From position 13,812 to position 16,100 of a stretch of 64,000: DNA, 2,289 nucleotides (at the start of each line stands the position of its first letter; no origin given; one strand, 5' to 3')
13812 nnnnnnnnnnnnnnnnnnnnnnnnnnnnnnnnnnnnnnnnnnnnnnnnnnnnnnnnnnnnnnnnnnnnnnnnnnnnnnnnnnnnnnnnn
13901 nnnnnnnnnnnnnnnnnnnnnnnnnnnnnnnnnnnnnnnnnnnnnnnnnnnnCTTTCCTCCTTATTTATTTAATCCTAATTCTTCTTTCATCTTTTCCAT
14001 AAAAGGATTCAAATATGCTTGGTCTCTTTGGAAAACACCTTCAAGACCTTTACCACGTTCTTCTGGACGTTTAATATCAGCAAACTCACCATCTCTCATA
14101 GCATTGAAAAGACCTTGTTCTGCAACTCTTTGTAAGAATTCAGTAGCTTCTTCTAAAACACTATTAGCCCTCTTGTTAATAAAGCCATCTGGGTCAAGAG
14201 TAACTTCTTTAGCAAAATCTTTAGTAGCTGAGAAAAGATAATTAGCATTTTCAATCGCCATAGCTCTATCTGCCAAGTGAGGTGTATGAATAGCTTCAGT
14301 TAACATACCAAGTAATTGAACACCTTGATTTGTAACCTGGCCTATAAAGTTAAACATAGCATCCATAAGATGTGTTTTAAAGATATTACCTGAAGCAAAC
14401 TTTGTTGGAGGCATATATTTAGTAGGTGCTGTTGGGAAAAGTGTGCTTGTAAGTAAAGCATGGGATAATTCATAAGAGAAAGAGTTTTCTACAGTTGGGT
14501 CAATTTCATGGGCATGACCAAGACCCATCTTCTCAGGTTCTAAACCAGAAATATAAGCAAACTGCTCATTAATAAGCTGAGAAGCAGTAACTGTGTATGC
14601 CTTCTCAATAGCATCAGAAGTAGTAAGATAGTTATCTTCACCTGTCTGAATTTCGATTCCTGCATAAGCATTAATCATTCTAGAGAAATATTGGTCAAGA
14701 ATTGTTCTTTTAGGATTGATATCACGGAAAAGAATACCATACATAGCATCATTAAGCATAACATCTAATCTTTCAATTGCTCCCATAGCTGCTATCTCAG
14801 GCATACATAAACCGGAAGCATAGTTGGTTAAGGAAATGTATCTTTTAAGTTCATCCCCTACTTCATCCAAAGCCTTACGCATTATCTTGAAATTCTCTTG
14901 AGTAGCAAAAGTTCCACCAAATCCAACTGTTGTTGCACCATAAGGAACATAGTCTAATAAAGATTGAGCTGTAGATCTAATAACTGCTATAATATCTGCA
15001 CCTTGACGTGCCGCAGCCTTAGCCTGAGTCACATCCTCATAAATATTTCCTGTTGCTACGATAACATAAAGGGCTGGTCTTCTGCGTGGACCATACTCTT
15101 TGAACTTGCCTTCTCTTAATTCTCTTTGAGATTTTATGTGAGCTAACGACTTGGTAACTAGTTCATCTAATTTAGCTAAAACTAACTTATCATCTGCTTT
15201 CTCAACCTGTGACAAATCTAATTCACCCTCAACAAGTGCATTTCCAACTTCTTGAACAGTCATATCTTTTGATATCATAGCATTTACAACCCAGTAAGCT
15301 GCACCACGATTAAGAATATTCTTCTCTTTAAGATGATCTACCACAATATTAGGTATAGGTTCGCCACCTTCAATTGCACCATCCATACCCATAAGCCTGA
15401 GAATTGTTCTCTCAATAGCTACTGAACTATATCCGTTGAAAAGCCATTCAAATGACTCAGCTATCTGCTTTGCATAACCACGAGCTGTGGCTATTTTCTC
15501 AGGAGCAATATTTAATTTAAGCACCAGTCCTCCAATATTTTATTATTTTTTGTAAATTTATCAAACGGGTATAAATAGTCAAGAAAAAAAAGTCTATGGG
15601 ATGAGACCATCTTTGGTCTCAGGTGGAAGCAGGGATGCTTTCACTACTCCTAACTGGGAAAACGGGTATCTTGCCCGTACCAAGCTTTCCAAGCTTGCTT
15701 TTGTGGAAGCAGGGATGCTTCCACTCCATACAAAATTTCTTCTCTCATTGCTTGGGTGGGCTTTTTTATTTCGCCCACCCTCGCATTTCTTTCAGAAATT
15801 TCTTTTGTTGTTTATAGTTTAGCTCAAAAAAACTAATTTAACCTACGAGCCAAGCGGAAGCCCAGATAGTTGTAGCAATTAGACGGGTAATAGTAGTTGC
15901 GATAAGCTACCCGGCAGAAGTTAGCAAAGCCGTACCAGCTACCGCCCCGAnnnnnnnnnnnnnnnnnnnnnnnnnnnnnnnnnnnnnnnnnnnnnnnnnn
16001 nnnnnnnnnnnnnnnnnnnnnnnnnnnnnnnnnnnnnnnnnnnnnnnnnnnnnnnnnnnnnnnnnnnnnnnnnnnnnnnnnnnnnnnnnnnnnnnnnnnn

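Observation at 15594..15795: Tandem R2 composite between the FGE-gene 3' end and the kamDE promoter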

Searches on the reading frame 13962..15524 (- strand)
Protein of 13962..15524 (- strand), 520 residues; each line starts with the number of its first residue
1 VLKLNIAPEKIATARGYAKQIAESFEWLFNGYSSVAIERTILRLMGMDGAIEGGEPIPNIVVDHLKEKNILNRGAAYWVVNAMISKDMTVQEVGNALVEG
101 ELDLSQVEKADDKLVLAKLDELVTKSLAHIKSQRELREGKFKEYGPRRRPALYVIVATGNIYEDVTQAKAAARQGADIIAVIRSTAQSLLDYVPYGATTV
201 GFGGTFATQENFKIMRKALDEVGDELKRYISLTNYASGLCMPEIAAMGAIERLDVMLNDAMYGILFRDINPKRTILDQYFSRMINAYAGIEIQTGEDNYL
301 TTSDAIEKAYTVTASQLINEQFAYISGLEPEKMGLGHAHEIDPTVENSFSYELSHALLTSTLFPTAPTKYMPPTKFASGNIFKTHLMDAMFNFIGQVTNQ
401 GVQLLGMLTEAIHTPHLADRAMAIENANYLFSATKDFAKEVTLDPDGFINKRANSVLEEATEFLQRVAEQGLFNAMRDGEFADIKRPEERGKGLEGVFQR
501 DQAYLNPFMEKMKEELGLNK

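Call 13: search_protein_families(library=pfam, proteins=[window:13962-15524:-])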
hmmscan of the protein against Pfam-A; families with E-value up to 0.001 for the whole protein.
window:13962-15524:- (520 aa): 2 families
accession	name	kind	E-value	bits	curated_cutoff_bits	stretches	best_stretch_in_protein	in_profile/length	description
PF09043.17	Lys-AminoMut_A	-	1.6e-243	809.2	25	1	4-510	1-507/508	D-Lysine 5,6-aminomutase TIM-barrel domain of alpha subunit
PF16552.11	OAM_alpha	-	9.6e-06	25.9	29.7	1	27-102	38-107/115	D-ornithine 4,5-aminomutase alpha-subunit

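Call 14: find_encoding_contigs(protein=window:13962-15524:-, flank=10000, max_places=6)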
Protein window:13962-15524:- (520 aa): no gene with exactly this product is on record in the collection.

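Call 28: find_homologous_proteins(query=window:13962-15524:-, max_evalue=1e-100)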
Query window:13962-15524:- (520 aa): 7990 proteins with E <= 1e-100 among 8000 candidates; the best 120 are listed.
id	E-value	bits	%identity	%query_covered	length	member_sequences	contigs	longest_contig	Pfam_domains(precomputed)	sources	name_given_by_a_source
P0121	0.0e+0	1110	95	100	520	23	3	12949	PF09043.18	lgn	-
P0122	0.0e+0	1047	90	100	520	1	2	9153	PF09043.18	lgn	-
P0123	0.0e+0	1023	88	100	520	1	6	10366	PF09043.18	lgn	-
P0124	0.0e+0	1020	87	100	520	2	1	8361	PF09043.18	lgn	-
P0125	1.4e-298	1009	86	100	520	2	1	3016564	PF09043.18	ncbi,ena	-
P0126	6.7e-298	1007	86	100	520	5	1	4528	PF09043.18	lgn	-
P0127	4.2e-290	981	84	100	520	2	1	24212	PF09043.18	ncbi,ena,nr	ncbi:MAG: D-lysine 5,6-aminomutase subunit alpha [Candidatus Cloacimonetes bacterium 4572_65]|nr:MAG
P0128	9.8e-287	970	82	100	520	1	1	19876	PF09043.18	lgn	-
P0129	2.2e-265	899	76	100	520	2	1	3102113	PF09043.18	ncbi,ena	-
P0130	6.4e-264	895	75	100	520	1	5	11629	PF09043.18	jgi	jgi:beta-lysine 5,6-aminomutase alpha subunit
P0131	2.0e-260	883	75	100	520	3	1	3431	PF09043.18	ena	-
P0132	9.5e-254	861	73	100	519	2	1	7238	PF09043.18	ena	-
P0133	7.3e-253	858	73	100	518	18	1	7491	PF09043.18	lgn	-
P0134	8.5e-253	858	74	100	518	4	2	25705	PF09043.18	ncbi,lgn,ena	-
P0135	1.1e-252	858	73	100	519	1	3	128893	PF09043.18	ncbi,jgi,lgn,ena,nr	ncbi:MAG TPA: lysine 5,6-aminomutase subunit alpha [Candidatus Cloacimonadota bacterium]|nr:lysine 5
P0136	1.1e-252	858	74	98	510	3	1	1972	PF09043.18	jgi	jgi:beta-lysine 5,6-aminomutase alpha subunit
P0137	3.8e-252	856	71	100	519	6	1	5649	PF09043.18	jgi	jgi:beta-lysine 5,6-aminomutase alpha subunit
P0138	1.0e-251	854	72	100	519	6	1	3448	PF09043.18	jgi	-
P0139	9.8e-251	851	74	100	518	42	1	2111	PF09043.18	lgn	-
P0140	4.7e-250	849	71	100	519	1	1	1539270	PF09043.18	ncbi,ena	-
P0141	6.5e-250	848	72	100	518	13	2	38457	PF09043.18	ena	-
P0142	1.7e-249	847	72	100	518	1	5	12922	PF09043.18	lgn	-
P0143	2.0e-249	847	72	100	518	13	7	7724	PF09043.18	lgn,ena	-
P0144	3.4e-249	846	72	100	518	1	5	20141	PF09043.18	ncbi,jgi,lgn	jgi:beta-lysine 5,6-aminomutase alpha subunit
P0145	5.3e-249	845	73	100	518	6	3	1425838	PF09043.18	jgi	jgi:beta-lysine 5,6-aminomutase alpha subunit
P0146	7.8e-249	845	72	100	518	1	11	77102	PF09043.18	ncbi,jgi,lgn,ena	jgi:beta-lysine 5,6-aminomutase alpha subunit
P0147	8.6e-249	845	71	100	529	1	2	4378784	PF09043.18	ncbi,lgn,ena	-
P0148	2.1e-248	843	71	100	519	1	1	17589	PF09043.18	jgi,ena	-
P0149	2.6e-248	843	72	100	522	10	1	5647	PF09043.18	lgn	-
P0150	2.6e-248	843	71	100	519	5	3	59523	PF09043.18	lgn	-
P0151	3.2e-248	843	72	99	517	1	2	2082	PF09043.18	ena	-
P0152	6.8e-248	842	72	100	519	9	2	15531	PF09043.18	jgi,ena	jgi:beta-lysine 5,6-aminomutase alpha subunit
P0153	7.0e-248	842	72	100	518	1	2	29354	PF09043.18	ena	-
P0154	7.0e-248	842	72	100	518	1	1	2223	PF09043.18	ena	-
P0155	8.9e-248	841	73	100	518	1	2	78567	PF09043.18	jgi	jgi:beta-lysine 5,6-aminomutase alpha subunit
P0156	1.2e-247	841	70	100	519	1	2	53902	PF09043.18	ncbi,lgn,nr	ncbi:MAG: D-lysine 5,6-aminomutase subunit alpha [Candidatus Cloacimonadota bacterium]|nr:MAG: D-lys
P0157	1.3e-247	841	73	100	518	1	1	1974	PF09043.18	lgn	-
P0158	2.3e-247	840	72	100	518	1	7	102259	PF09043.18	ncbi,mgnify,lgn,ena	mgnify:CR=1 FL=1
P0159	2.3e-247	840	73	100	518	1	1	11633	PF09043.18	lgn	-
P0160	2.3e-247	840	72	100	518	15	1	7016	PF09043.18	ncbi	-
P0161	3.2e-247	839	72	100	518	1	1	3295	PF09043.18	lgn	-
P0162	3.3e-247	839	73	100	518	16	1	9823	PF09043.18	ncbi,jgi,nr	ncbi:MAG: lysine 5,6-aminomutase subunit alpha [Candidatus Cloacimonetes bacterium]|jgi:beta-lysine 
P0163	3.4e-247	839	72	100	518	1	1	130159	PF09043.18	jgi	jgi:beta-lysine 5,6-aminomutase alpha subunit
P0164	4.5e-247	839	73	100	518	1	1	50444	PF09043.18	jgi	jgi:beta-lysine 5,6-aminomutase alpha subunit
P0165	4.6e-247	839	70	100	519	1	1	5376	PF09043.18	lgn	-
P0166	4.9e-247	839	72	100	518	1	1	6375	PF09043.18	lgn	-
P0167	7.2e-247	838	71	100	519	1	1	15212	PF09043.18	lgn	-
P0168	1.0e-246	838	72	100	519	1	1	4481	PF09043.18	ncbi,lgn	-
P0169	1.1e-246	838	73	100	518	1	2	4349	PF09043.18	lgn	-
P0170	1.1e-246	838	72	100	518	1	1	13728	PF09043.18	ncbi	-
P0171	1.3e-246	838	72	99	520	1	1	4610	PF09043.18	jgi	jgi:beta-lysine 5,6-aminomutase alpha subunit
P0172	2.0e-246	837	72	100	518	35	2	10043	PF09043.18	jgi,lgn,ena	-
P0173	2.0e-246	837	71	100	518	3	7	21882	PF09043.18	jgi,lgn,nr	nr:beta-lysine 5,6-aminomutase alpha subunit [Candidatus Cloacimonadota bacterium]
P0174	2.2e-246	837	72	100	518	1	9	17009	PF09043.18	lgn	-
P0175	2.7e-246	836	72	100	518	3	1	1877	PF09043.18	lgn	-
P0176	3.1e-246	836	72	99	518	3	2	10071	PF09043.18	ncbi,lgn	-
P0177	3.6e-246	836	73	100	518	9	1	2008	PF09043.18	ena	-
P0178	4.1e-246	836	71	100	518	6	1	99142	PF09043.18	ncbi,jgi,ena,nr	ncbi:MAG: lysine 5,6-aminomutase subunit alpha [Candidatus Cloacimonetes bacterium]|nr:lysine 5,6-am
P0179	5.1e-246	836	72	100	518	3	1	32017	PF09043.18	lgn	-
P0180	9.5e-246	835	71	99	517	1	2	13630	PF09043.18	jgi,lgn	-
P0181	1.0e-245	835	71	100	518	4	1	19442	PF09043.18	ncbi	-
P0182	1.3e-245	834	71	100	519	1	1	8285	PF09043.18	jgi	jgi:beta-lysine 5,6-aminomutase alpha subunit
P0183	1.4e-245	834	73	100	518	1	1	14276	PF09043.18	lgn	-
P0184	1.8e-245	834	72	100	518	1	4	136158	PF09043.18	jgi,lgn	jgi:beta-lysine 5,6-aminomutase alpha subunit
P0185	2.2e-245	833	72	99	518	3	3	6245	PF09043.18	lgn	-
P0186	2.3e-245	833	70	100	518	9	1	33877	PF09043.18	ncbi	-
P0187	2.5e-245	833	71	100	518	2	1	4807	PF09043.18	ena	-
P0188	2.5e-245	833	71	100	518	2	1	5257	PF09043.18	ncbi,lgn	-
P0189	2.6e-245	833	71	100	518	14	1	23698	PF09043.18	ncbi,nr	ncbi:MAG: lysine 5,6-aminomutase subunit alpha [Candidatus Cloacimonetes bacterium]|nr:lysine 5,6-am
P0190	3.1e-245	833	71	100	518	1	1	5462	PF09043.18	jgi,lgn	jgi:beta-lysine 5,6-aminomutase alpha subunit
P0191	3.7e-245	833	71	100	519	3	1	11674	PF09043.18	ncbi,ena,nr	ncbi:MAG TPA: lysine 5,6-aminomutase subunit alpha [Candidatus Cloacimonadota bacterium]|nr:lysine 5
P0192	3.8e-245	833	71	99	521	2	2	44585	PF09043.18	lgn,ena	-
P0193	4.1e-245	833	72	100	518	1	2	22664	PF09043.18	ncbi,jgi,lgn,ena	-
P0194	4.1e-245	833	71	100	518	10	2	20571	PF09043.18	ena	-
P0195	4.8e-245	832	71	100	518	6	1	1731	PF09043.18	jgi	-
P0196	7.3e-245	832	72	99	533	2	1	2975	PF09043.18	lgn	-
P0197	9.2e-245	831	73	97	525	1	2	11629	PF09043.18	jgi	jgi:beta-lysine 5,6-aminomutase alpha subunit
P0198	1.5e-244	831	71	100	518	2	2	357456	PF09043.18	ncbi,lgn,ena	-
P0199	1.8e-244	830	70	100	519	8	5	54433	PF09043.18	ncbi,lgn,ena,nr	ncbi:MAG TPA: lysine 5,6-aminomutase subunit alpha [Candidatus Cloacimonadota bacterium]|nr:lysine 5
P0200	1.8e-244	830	72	100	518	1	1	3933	PF09043.18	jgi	-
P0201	2.1e-244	830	70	100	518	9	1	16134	PF09043.18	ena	-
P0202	2.2e-244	830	71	100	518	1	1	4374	PF09043.18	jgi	jgi:beta-lysine 5,6-aminomutase alpha subunit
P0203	2.5e-244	830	71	100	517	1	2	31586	PF09043.18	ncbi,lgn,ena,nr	ncbi:MAG: lysine 5,6-aminomutase subunit alpha [Candidatus Cloacimonetes bacterium]|nr:lysine 5,6-am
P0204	3.1e-244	830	72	99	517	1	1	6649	PF09043.18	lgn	-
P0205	3.5e-244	829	71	99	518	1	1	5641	PF09043.18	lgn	-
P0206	3.7e-244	829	70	100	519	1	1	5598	PF09043.18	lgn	-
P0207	5.4e-244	829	71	100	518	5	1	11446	PF09043.18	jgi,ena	-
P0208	5.7e-244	829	72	100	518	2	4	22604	PF09043.18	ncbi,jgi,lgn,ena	-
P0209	9.3e-244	828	71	100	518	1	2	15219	PF09043.18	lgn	-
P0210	9.8e-244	828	70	100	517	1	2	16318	PF16552.12,PF09043.18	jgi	-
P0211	1.1e-243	828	70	100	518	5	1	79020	PF09043.18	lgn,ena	-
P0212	1.1e-243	828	72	100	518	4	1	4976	PF09043.18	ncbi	ncbi:MAG: lysine 5,6-aminomutase subunit alpha [Candidatus Syntrophosphaera sp.]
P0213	1.2e-243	828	71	100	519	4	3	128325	PF09043.18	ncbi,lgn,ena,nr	ncbi:MAG: D-lysine 5,6-aminomutase subunit alpha [Candidatus Cloacimonetes bacterium HGW-Cloacimonet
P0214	1.4e-243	827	70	100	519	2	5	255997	PF09043.18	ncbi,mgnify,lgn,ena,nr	ncbi:MAG: lysine 5,6-aminomutase subunit alpha [Candidatus Cloacimonadales bacterium]|mgnify:CR=1 FL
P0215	1.6e-243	827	71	100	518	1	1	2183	PF09043.18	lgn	-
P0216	2.8e-243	827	71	100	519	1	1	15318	PF09043.18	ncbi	-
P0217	2.8e-243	826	72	100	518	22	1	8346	PF09043.18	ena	-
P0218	4.6e-243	826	71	100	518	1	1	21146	PF09043.18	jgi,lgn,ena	-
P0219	4.8e-243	826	71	100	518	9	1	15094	PF09043.18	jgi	-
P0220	5.0e-243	826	70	100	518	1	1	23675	PF09043.18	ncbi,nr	ncbi:MAG: lysine 5,6-aminomutase subunit alpha [Candidatus Cloacimonetes bacterium]|nr:lysine 5,6-am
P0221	5.6e-243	826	70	100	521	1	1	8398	PF09043.18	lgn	-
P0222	1.2e-242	824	71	100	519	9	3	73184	PF09043.18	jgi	-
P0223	2.0e-242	824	71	100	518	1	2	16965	PF09043.18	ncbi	-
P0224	2.1e-242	824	71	100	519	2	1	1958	PF09043.18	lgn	-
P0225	2.1e-242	824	71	99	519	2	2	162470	PF09043.18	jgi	-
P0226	2.4e-242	823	72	98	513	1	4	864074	PF09043.18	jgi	jgi:beta-lysine 5,6-aminomutase alpha subunit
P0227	2.4e-242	823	71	100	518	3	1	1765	PF09043.18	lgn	-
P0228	2.5e-242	823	72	98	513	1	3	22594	PF09043.18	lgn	-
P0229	2.8e-242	823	71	100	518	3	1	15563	PF09043.18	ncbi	-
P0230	3.4e-242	823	73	95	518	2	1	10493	PF09043.18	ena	-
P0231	4.6e-242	822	71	100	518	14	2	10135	PF09043.18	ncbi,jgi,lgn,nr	ncbi:MAG: L-beta-lysine 5,6-aminomutase alpha subunit [Candidatus Cloacimonetes bacterium ADurb.Bin0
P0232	4.8e-242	822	70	100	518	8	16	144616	PF09043.18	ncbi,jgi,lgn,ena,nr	ncbi:MAG: D-lysine 5,6-aminomutase subunit alpha [Candidatus Cloacimonetes bacterium]|nr:D-lysine 5,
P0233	5.1e-242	822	72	99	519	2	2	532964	PF09043.18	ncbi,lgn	-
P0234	6.2e-242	822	71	100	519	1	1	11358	PF09043.18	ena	-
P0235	6.9e-242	822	71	100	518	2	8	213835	PF09043.18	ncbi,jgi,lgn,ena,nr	ncbi:MAG: lysine 5,6-aminomutase subunit alpha [Candidatus Cloacimonetes bacterium]|jgi:beta-lysine 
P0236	7.8e-242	822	71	100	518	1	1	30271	PF09043.18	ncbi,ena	-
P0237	8.1e-242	822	70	100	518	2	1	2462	PF09043.18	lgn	-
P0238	8.8e-242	822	69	100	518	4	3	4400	PF09043.18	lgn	-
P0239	1.3e-241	821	71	100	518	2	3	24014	PF09043.18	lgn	-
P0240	1.5e-241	821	71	100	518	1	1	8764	PF09043.18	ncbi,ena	-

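Call 29: find_encoding_contigs(protein=P0121, flank=4000, max_places=3)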
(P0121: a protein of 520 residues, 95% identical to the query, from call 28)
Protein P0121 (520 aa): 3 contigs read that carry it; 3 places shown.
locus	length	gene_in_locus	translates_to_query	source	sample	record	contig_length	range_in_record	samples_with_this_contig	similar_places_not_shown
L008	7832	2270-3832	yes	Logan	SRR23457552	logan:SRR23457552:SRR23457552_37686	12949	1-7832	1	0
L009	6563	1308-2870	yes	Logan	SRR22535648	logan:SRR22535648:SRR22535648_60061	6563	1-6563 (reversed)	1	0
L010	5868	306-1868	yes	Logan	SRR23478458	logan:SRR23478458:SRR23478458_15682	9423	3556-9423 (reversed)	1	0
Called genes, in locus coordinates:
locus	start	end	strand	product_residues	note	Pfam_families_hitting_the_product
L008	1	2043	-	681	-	?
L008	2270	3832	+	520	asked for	PF09043:Lys-AminoMut_A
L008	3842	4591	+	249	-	PF16554:OAM_dimer, PF02310:B12-binding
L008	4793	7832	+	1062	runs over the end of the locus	PF00176:SNF2-rel_dom, PF04851:ResIII, PF00271:Helicase_C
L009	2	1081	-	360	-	?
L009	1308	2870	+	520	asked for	PF09043:Lys-AminoMut_A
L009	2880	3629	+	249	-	PF16554:OAM_dimer, PF02310:B12-binding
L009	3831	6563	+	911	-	?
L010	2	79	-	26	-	?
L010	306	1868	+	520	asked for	PF09043:Lys-AminoMut_A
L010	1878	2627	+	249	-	PF16554:OAM_dimer, PF02310:B12-binding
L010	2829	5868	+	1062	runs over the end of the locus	PF00176:SNF2-rel_dom, PF04851:ResIII, PF00271:Helicase_C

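Call 30: find_encoding_contigs(protein=P0122, flank=4000, max_places=2)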
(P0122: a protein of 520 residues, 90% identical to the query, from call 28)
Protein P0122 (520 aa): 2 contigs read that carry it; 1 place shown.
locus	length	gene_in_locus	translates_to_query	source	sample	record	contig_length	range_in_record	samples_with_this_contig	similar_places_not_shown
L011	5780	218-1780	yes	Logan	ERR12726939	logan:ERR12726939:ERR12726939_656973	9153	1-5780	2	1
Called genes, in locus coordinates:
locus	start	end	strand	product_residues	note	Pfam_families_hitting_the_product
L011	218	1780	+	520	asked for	PF09043:Lys-AminoMut_A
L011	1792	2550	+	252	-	PF16554:OAM_dimer, PF02310:B12-binding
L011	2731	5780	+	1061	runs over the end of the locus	PF00176:SNF2-rel_dom, PF04851:ResIII, PF00271:Helicase_C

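Call 31: find_encoding_contigs(protein=P0125, flank=4000, max_places=2)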
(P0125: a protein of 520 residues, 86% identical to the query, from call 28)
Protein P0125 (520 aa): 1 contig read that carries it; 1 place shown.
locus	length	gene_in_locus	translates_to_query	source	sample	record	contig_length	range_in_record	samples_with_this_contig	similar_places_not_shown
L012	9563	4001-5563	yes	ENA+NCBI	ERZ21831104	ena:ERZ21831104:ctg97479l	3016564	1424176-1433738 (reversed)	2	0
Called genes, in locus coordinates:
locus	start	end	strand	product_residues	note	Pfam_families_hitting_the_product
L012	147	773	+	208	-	PF05708:Peptidase_C92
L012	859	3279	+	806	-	PF07581:Glug (faint), PF13585:CHU_C (weak), PF13860:FlgD_ig, PF18962:Por_Secre_tail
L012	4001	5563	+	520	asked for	PF09043:Lys-AminoMut_A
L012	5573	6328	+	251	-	PF16554:OAM_dimer, PF02310:B12-binding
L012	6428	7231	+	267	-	PF03781:FGE-sulfatase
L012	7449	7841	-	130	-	PF02823:ATP-synt_DE_N, PF00401:ATP-synt_DE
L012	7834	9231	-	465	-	PF02874:ATP-synt_ab_N, PF00006:ATP-synt_ab, PF22919:ATP-synt_VA_C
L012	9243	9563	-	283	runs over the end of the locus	PF00231:ATP-synt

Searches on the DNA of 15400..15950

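Call 12: search_rna_families(source=window, start=15400, end=15950, threshold=evalue, max_evalue=10)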
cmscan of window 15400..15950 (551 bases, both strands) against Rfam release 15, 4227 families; matches with E-value up to 10: 4.
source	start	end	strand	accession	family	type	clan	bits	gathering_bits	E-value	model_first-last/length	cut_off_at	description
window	15701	15776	+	RF04013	mir-4818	Gene; miRNA;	-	16.8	92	1.4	1-90/90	no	mir-4818 microRNA precursor family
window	15711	15774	+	RF00489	ctRNA_p42d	Gene; antisense;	-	16.3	50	1.3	1-46/46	no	ctRNA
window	15679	15769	+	RF02837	anti-hemB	Gene; sRNA;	-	14.7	49.5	0.94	1-81/81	no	Burkholderia RNA 7 (anti-hemB)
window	15701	15725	+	RF04180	BTnc231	Gene; sRNA;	-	13.4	80.4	4.3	41-65/154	no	Bacteroides sRNA BTnc231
